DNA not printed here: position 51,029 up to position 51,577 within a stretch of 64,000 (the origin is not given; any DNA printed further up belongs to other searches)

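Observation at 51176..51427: Stand-alone 83-aa FliN/SpoA-domain gene heading an LPS-biosynthesis operon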

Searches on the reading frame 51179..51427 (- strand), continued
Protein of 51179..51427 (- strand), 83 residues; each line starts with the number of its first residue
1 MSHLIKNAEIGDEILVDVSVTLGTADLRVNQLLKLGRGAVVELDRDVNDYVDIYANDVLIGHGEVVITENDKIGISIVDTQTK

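Call 44: find_encoding_contigs(protein=P0136, flank=8000, max_places=4)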
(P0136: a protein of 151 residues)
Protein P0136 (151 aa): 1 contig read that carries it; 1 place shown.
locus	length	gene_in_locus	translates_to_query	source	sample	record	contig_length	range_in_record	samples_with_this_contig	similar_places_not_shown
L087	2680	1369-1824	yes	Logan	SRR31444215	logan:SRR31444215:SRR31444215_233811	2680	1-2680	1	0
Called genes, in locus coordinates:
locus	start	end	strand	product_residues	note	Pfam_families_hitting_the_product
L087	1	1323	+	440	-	?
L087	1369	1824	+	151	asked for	PF01052:FliMN_C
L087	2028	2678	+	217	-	?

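Call 45: search_protein_families(library=ncbifam, proteins=[L086:390-2150:+, L087:1-1320:+, L087:2028-2678:+, L041:6268-6948:+], max_evalue=0.00001)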
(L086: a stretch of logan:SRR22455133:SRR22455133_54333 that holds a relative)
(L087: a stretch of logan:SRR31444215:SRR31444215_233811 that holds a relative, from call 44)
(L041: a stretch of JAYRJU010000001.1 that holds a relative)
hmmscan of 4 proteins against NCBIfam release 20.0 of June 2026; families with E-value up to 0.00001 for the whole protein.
L086:390-2150:+ (587 aa): 187 families (the best 25 are shown)
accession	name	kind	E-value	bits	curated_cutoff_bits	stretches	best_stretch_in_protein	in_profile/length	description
TIGR02203.1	MsbA_lipidA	equivalog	1.5e-173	578.3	602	1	15-584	3-571/572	lipid A export permease/ATP-binding protein MsbA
TIGR02204.1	MsbA_rel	hypoth_equivalog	1.6e-153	512.4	780.4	1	20-583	11-576/576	ABC transporter, permease/ATP-binding protein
NF008381.0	PRK11176.1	equivalog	6.9e-152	506.8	867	1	10-584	9-581/582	lipid A ABC transporter ATP-binding protein/permease MsbA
NF045513.1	HepA_fam_ABC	equivalog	4.3e-122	408.6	725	1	53-583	78-610/610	heterocyst formation ABC transporter subunit HepA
NF052233.1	CphA_assoc_ABC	equivalog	5.9e-120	401.8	880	1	10-585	168-746/766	cyanophycin metabolism-associated ABC transporter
TIGR00958.1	3a01208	subfamily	1.3e-113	380.7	874.6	1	8-577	143-709/711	antigen peptide transporter 2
NF010178.0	PRK13657.1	equivalog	8.6e-109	364.6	733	1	104-583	93-571/588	glucan ABC transporter ATP-binding protein/ permease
TIGR01846.1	type_I_sec_HlyB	subfamily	9.9e-109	364.5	725.55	1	20-583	132-693/694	type I secretion system permease/ATPase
TIGR03375.1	type_I_sec_LssB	subfamily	6e-95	319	693.1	1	44-572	165-692/696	type I secretion system permease/ATPase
TIGR03796.1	NHLM_micro_ABC1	equivalog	9.4e-95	318.3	853.3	1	14-578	142-708/710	NHLP family bacteriocin export ABC transporter peptidase/permease/ATPase subunit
TIGR01193.1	bacteriocin_ABC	subfamily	3.4e-93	313.5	523.85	1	47-580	176-707/708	peptide cleavage/export ABC transporter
TIGR01192.1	chvA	subfamily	2.8e-91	306.9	585.4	1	154-578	143-566/585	glucan export ABC transporter ATP-binding protein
TIGR02857.1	CydD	equivalog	6.5e-89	299.3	435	1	52-553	28-528/529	thiol reductant ABC exporter subunit CydD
NF008364.0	PRK11160.1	equivalog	3e-87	293.5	630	1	96-580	89-573/575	heme ABC transporter ATP-binding protein/permease CydC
TIGR03797.1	NHLM_micro_ABC2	equivalog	1.9e-85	287.8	709.4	1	11-582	120-685/686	NHLP bacteriocin export ABC transporter permease/ATPase subunit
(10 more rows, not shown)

L087:1-1320:+ (440 aa): 192 families (the best 25 are shown)
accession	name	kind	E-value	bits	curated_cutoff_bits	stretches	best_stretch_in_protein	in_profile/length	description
NF011713.0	PRK15134.1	equivalog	2e-170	567.9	834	1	1-433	95-527/529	microcin C ABC transporter ATP-binding protein YejF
NF007613.0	PRK10261.1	equivalog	2e-142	475.7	1077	2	188-434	319-566/623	glutathione ABC transporter ATP-binding protein GsiA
NF008453.0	PRK11308.1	subfamily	1.7e-136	454.8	408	2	184-438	14-268/334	dipeptide ABC transporter ATP-binding protein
NF011659.0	PRK15079.1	equivalog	3.2e-123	410.7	540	2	190-434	19-267/334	murein tripeptide/oligopeptide ABC transporter ATP binding protein OppF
NF008246.0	PRK11022.1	equivalog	2.3e-120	401.6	541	2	199-434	13-256/326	dipeptide ABC transporter ATP-binding protein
NF043079.1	MMSYN1_0167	equivalog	1.5e-117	393.7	740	2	1-167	309-475/561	oligopeptide ABC transporter ATP-binding protein OppD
NF043071.1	DppF_dipep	equivalog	2.6e-116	388.6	660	2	185-436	16-267/331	dipeptide ABC transporter ATP-binding subunit DppF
NF043078.1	MMSYN1_0168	equivalog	3.7e-115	386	800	4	298-434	460-596/649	oligopeptide ABC transporter ATP-binding protein OppF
NF007010.1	PRK09473.1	subfamily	5.2e-115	383.5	575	2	1-167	89-255/318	oligopeptide ABC transporter ATP-binding protein OppD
TIGR02770.1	nickel_nikD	equivalog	7.2e-115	382.2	318.7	2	1-164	65-227/230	nickel import ATP-binding protein NikD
NF047576.1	opine_ATP_CntF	equivalog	3.1e-112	374.1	385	2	207-439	18-257/264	staphylopine uptake ABC transporter ATP-binding protein CntF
NF047578.1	opine_ATP_CntD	equivalog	1.1e-111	372.4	380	2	207-439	18-257/266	staphylopine uptake ABC transporter ATP-binding protein CntD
TIGR02769.1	nickel_nikE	equivalog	1.3e-106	355.9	332.55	2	199-435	17-253/265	nickel import ATP-binding protein NikE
NF007739.0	PRK10419.1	subfamily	2.2e-99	332.4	354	2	201-434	20-253/268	nickel ABC transporter ATP-binding protein NikE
NF011692.0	PRK15112.1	equivalog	3e-85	286.1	452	2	203-436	24-255/269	putrescine export ABC transporter ATP-binding protein SapF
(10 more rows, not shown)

L087:2028-2678:+ (217 aa): 1 family
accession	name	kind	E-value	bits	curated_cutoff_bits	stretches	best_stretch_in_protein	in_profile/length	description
TIGR00229.1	sensory_box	domain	7.6e-06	26.1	22.9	0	14-73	8-66/126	PAS domain S-box protein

L041:6268-6948:+ (227 aa): 6 families
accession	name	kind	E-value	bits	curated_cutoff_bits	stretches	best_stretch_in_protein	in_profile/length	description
NF050814.1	FtsZBindFzlA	equivalog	3e-87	292.1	300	1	5-227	3-228/228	FtsZ-binding protein FzlA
TIGR01262.1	maiA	equivalog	2.9e-13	49.9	171.05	1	17-102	10-99/211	maleylacetoacetate isomerase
NF007682.0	PRK10357.1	equivalog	6.7e-13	48.6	181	1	16-181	10-168/202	glutathione S-transferase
NF007016.1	PRK09481.1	equivalog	8.6e-11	41.6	314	1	8-211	12-202/209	stringent starvation protein SspA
NF011693.0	PRK15113.1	equivalog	4.3e-07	29.8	150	1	20-107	21-113/214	glutathione transferase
NF007831.0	PRK10542.1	equivalog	2.9e-06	27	198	1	40-168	37-155/201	glutathione transferase GstA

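Call 46: find_encoding_contigs(protein=P0135, flank=8000, max_places=4)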
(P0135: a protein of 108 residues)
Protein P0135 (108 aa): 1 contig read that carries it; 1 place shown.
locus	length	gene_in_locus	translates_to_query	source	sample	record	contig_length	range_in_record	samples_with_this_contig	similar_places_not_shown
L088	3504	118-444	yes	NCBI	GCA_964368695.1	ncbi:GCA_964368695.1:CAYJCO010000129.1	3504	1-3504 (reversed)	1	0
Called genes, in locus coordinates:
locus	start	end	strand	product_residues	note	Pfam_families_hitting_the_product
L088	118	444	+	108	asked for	PF01052:FliMN_C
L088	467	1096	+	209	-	PF00929:RNase_T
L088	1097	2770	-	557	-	PF00753:Lactamase_B, PF12706:Lactamase_B_2, PF22505:RNase_J_b_CASP, PF07521:RMMBL, PF17770:RNase_J_C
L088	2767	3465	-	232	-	PF03099:BPL_LplA_LipB, PF21948:LplA-B_cat (weak), PF02237:BPL_C (weak)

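Call 47: find_encoding_contigs(protein=P0142, flank=8000, max_places=4)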
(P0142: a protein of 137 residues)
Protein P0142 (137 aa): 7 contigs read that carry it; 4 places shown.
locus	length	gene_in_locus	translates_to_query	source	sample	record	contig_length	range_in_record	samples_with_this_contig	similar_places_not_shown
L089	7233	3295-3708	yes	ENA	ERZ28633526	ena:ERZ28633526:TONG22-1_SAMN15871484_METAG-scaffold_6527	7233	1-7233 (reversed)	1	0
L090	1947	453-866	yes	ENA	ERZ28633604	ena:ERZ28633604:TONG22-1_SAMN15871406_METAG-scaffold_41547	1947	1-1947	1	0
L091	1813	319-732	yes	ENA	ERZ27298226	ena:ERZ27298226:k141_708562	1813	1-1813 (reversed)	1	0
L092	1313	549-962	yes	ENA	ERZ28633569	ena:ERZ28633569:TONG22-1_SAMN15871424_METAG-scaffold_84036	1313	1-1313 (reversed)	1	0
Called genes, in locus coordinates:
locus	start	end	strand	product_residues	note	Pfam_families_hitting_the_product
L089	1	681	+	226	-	?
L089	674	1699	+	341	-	PF00528:BPD_transp_1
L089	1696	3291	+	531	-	PF00005:ABC_tran, PF00006:ATP-synt_ab (faint), PF02463:SMC_N (faint), PF13191:AAA_16 (faint), PF13304:AAA_21 (faint), PF13401:AAA_22 (faint), PF20703:nSTAND1 (faint), PF00005:ABC_tran, +1 more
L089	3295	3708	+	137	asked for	PF01052:FliMN_C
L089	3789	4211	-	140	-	PF01196:Ribosomal_L17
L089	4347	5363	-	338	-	PF01193:RNA_pol_L, PF01000:RNA_pol_A_bac, PF03118:RNA_pol_A_CTD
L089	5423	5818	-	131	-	PF00411:Ribosomal_S11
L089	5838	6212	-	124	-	PF00416:Ribosomal_S13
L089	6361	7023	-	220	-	PF00406:ADK, PF13207:AAA_17, PF05191:ADK_lid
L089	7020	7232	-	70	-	?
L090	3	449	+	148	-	?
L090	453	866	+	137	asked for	PF01052:FliMN_C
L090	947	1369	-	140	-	PF01196:Ribosomal_L17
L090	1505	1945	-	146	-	?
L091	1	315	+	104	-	?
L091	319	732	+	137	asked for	PF01052:FliMN_C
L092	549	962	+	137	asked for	PF01052:FliMN_C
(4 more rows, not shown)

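Call 51: find_encoding_contigs(protein=P0196, flank=8000, max_places=3)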
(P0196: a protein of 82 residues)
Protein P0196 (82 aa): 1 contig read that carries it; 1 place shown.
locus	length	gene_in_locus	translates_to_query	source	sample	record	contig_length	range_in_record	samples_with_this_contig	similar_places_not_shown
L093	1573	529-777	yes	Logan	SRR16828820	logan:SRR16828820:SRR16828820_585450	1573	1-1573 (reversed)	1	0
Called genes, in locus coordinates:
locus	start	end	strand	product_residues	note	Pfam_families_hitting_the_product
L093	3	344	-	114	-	?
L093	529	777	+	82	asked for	PF01052:FliMN_C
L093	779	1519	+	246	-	PF04028:DUF374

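Call 52: find_encoding_contigs(protein=P0138, flank=8000, max_places=3)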
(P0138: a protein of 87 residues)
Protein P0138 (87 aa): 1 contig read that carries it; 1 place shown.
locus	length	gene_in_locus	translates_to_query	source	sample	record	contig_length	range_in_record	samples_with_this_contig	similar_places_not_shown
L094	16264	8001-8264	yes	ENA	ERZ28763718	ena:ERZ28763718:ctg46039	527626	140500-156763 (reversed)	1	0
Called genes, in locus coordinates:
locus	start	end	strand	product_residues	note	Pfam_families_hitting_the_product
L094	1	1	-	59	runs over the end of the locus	-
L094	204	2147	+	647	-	PF14559:TPR_19 (weak), PF13489:Methyltransf_23 (faint), PF13847:Methyltransf_31, PF08241:Methyltransf_11, PF08242:Methyltransf_12, PF13649:Methyltransf_25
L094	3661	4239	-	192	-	PF00561:Abhydrolase_1 (weak)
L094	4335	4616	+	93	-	PF01527:HTH_Tnp_1, PF13542:HTH_Tnp_ISL3 (weak), PF13518:HTH_28 (weak)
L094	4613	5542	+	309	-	PF13276:HTH_21, PF00665:rve, PF13683:rve_3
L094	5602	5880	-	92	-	PF00561:Abhydrolase_1 (weak)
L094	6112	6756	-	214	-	PF10861:DUF2784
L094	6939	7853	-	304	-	PF12697:Abhydrolase_6, PF00561:Abhydrolase_1, PF12146:Hydrolase_4, PF03096:Ndr (weak)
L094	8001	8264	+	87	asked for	PF01052:FliMN_C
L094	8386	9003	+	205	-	PF08238:Sel1 (faint)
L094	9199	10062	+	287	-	PF00582:Usp (faint)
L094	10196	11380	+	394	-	PF13847:Methyltransf_31 (faint), PF01209:Ubie_methyltran, PF13489:Methyltransf_23, PF08241:Methyltransf_11, PF08242:Methyltransf_12, PF13649:Methyltransf_25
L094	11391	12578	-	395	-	PF00144:Beta-lactamase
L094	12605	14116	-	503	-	PF01425:Amidase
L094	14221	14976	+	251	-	PF13417:GST_N_3 (weak), PF13409:GST_N_2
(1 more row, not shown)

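Call 53: find_encoding_contigs(protein=P0240, flank=8000, max_places=3)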
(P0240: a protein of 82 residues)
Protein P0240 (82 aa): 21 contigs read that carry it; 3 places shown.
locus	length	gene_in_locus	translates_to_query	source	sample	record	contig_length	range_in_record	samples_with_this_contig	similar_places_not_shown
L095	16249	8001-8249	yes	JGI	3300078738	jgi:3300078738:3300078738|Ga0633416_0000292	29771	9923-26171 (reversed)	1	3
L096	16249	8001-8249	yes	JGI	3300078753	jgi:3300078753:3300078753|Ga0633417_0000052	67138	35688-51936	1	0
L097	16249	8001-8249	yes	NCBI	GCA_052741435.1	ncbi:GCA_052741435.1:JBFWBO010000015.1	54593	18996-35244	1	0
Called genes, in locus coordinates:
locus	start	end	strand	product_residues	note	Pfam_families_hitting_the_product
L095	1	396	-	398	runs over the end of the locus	PF02353:CMAS, PF03848:TehB (weak), PF05175:MTS, PF13489:Methyltransf_23, PF13847:Methyltransf_31, PF08241:Methyltransf_11, PF08242:Methyltransf_12, PF13649:Methyltransf_25, +2 more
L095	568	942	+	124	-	PF02537:CRCB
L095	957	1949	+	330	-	PF00849:PseudoU_synth_2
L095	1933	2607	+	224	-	PF00702:Hydrolase, PF08282:Hydrolase_3 (faint), PF13419:HAD_2, PF13242:Hydrolase_like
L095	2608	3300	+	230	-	PF07542:ATP12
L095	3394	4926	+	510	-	PF01039:Carboxyl_trans, PF03255:ACCA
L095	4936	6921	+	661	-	PF00289:Biotin_carb_N, PF02222:ATP-grasp (weak), PF02786:CPSase_L_D2, PF07478:Dala_Dala_lig_C, PF02785:Biotin_carb_C, PF18140:PCC_BT, PF00364:Biotin_lipoyl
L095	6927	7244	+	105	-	PF00708:Acylphosphatase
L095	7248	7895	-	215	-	PF21948:LplA-B_cat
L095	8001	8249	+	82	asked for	PF01052:FliMN_C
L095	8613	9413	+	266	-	-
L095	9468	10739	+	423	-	PF01244:Peptidase_M19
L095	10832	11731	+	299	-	PF04951:Peptidase_M55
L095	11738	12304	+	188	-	PF03923:Lipoprotein_16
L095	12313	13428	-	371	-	PF00266:Aminotran_5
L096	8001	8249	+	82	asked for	PF01052:FliMN_C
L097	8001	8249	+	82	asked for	PF01052:FliMN_C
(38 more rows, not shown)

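Call 58: find_homologous_proteins(query=P0196)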
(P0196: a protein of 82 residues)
Query P0196 (82 aa): 2 proteins with E <= 0.001 among 2 candidates.
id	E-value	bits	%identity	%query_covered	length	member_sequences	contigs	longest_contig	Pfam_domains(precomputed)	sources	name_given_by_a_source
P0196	3.7e-44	165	100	100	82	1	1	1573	PF01052.26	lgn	-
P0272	6.9e-32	126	79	100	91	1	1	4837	PF01052.26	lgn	-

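Call 59: find_encoding_contigs(protein=P0272, flank=8000, max_places=3)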
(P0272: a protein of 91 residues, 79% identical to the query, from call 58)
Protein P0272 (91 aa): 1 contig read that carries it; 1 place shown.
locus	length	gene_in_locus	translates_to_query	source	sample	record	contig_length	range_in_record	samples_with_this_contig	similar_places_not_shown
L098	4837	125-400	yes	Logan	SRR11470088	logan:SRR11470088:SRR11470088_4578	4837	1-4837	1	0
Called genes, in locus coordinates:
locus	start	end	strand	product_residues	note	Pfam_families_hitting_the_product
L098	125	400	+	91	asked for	PF01052:FliMN_C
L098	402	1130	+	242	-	PF04028:DUF374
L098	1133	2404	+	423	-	PF04413:Glycos_transf_N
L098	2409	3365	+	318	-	PF02606:LpxK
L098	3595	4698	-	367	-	PF03572:Peptidase_S41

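Call 71: predict_structure(alignment_id=A2)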
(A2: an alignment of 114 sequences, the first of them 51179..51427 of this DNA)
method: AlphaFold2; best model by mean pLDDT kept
length: 83 residues; sequences in the alignment: 114
mean_pLDDT: 82.1   pTM: 0.58
mean pLDDT of the five models: 82.1, 81.9, 81.6, 77.7, 77.1
residues with pLDDT >= 90: 33; 70-90: 36; 50-70: 9; < 50: 5
segments of 3 or more residues with pLDDT < 50: 1-3
pLDDT, mean of each block of 10 residues (from residue 1): 49 80 91 90 87 91 88 86 66
secondary structure, 60 per line:
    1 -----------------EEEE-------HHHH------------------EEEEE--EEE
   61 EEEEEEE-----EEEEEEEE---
elements in order: E18-21 H29-32 E51-55 E58-67 E73-80
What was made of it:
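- A confident FliN-like fold is predicted (call 71).
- Tried and rejected: I replaced it with a deeper alignment (call 71).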

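Call 73: fold_search(model_id=the predicted structure, library=pdb)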
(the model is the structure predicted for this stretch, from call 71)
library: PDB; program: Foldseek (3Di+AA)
matches with E <= 10: 248; with E <= 0.001: 23
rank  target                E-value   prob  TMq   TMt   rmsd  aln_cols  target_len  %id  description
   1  9n49_P                7.4e-06  1.00  0.71  0.71   1.9        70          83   40  C-ring - single subunit of the 34-mer CCW flagellar switch complex - FliF, FliG, FliM, and FliN from Salmonella (released 2025-03-12)
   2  8wiw_0                8.9e-06  1.00  0.70  0.67   2.3        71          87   39  Cryo-EM structure of the flagellar C ring in the CW state (released 2024-09-04)
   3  8umx_D                1.7e-05  1.00  0.68  0.68   2.0        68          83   40  Cryo-EM structure of a single subunit of a Clockwise-locked form of the Salmonella enterica Typhimurium flagellar C-ri (released 2024-01-24)
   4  8umx_E                1.8e-05  1.00  0.70  0.73   1.8        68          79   40  Cryo-EM structure of a single subunit of a Clockwise-locked form of the Salmonella enterica Typhimurium flagellar C-ri (released 2024-01-24)
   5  9n49_Q                2.2e-05  1.00  0.70  0.59   6.2        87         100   33  C-ring - single subunit of the 34-mer CCW flagellar switch complex - FliF, FliG, FliM, and FliN from Salmonella (released 2025-03-12)
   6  8umd_F                2.8e-05  1.00  0.70  0.71   2.4        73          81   41  Cryo-EM structure of a single subunit of a Counterclockwise-locked form of the Salmonella enterica Typhimurium flagell (released 2024-01-24)
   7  8umx_F                3.0e-05  1.00  0.70  0.68   2.1        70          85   40  Cryo-EM structure of a single subunit of a Clockwise-locked form of the Salmonella enterica Typhimurium flagellar C-ri (released 2024-01-24)
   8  9n49_N                3.3e-05  1.00  0.69  0.67   2.2        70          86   40  C-ring - single subunit of the 34-mer CCW flagellar switch complex - FliF, FliG, FliM, and FliN from Salmonella (released 2025-03-12)
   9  1o6a_A                4.3e-05  1.00  0.68  0.65   2.2        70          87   31  CRYSTAL STRUCTURE OF A C-TERMINAL FRAGMENT OF THE PUTATIVE FLAGELLAR MOTOR SWITCH PROTEIN FLIN (TM0680) FROM THERMOTOG (released 2003-11-11)
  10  1yab_A                4.8e-05  1.00  0.70  0.69   2.0        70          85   31  Structure of T. maritima FliN flagellar rotor protein (released 2005-06-07)
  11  8vid_N                6.1e-05  1.00  0.69  0.62   2.2        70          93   40  CW Flagellar Switch Complex with extra density - FliF, FliG, FliM, and FliN forming single subunit of the C-ring from  (released 2024-02-28)
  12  5xrw_A                8.3e-05  1.00  0.72  0.75   1.7        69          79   26  Crystal structure of flagellar motor switch complex from H. pylori (released 2018-06-13)
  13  5xrw_C                9.9e-05  1.00  0.71  0.75   1.8        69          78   38  Crystal structure of flagellar motor switch complex from H. pylori (released 2018-06-13)
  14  5xrw_D                9.9e-05  1.00  0.70  0.73   2.0        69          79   38  Crystal structure of flagellar motor switch complex from H. pylori (released 2018-06-13)
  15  3uep_A                1.1e-04  1.00  0.69  0.67   2.2        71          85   28  Crystal structure of YscQ-C from Yersinia pseudotuberculosis (released 2012-04-04)
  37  4yxc_B                9.0e-03  1.00  0.67  0.36  13.8        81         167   37  Complex of FliM(SPOA)::FliN fusion protein and FliH(APAR)::T4lysozyme fusion protein (released 2015-06-03)
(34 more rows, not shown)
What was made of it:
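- On FliN (flagellar motor switch protein): Foldseek best hits are FliN chains, TM 0.70 (call 73).
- Checked: An AlphaFold model built on a 114-sequence alignment (pLDDT 82) superposes on FliN in the Salmonella C-ring (TM 0.70, rmsd 1.9 A, 40% identity), and also on YscQ-C, Spa33-C and HrcQb-C (calls 71, 73).
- PDB 4yxc, a FliM(SPOA)::FliN fusion with a FliH peptide, is among the fold matches (call 73).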
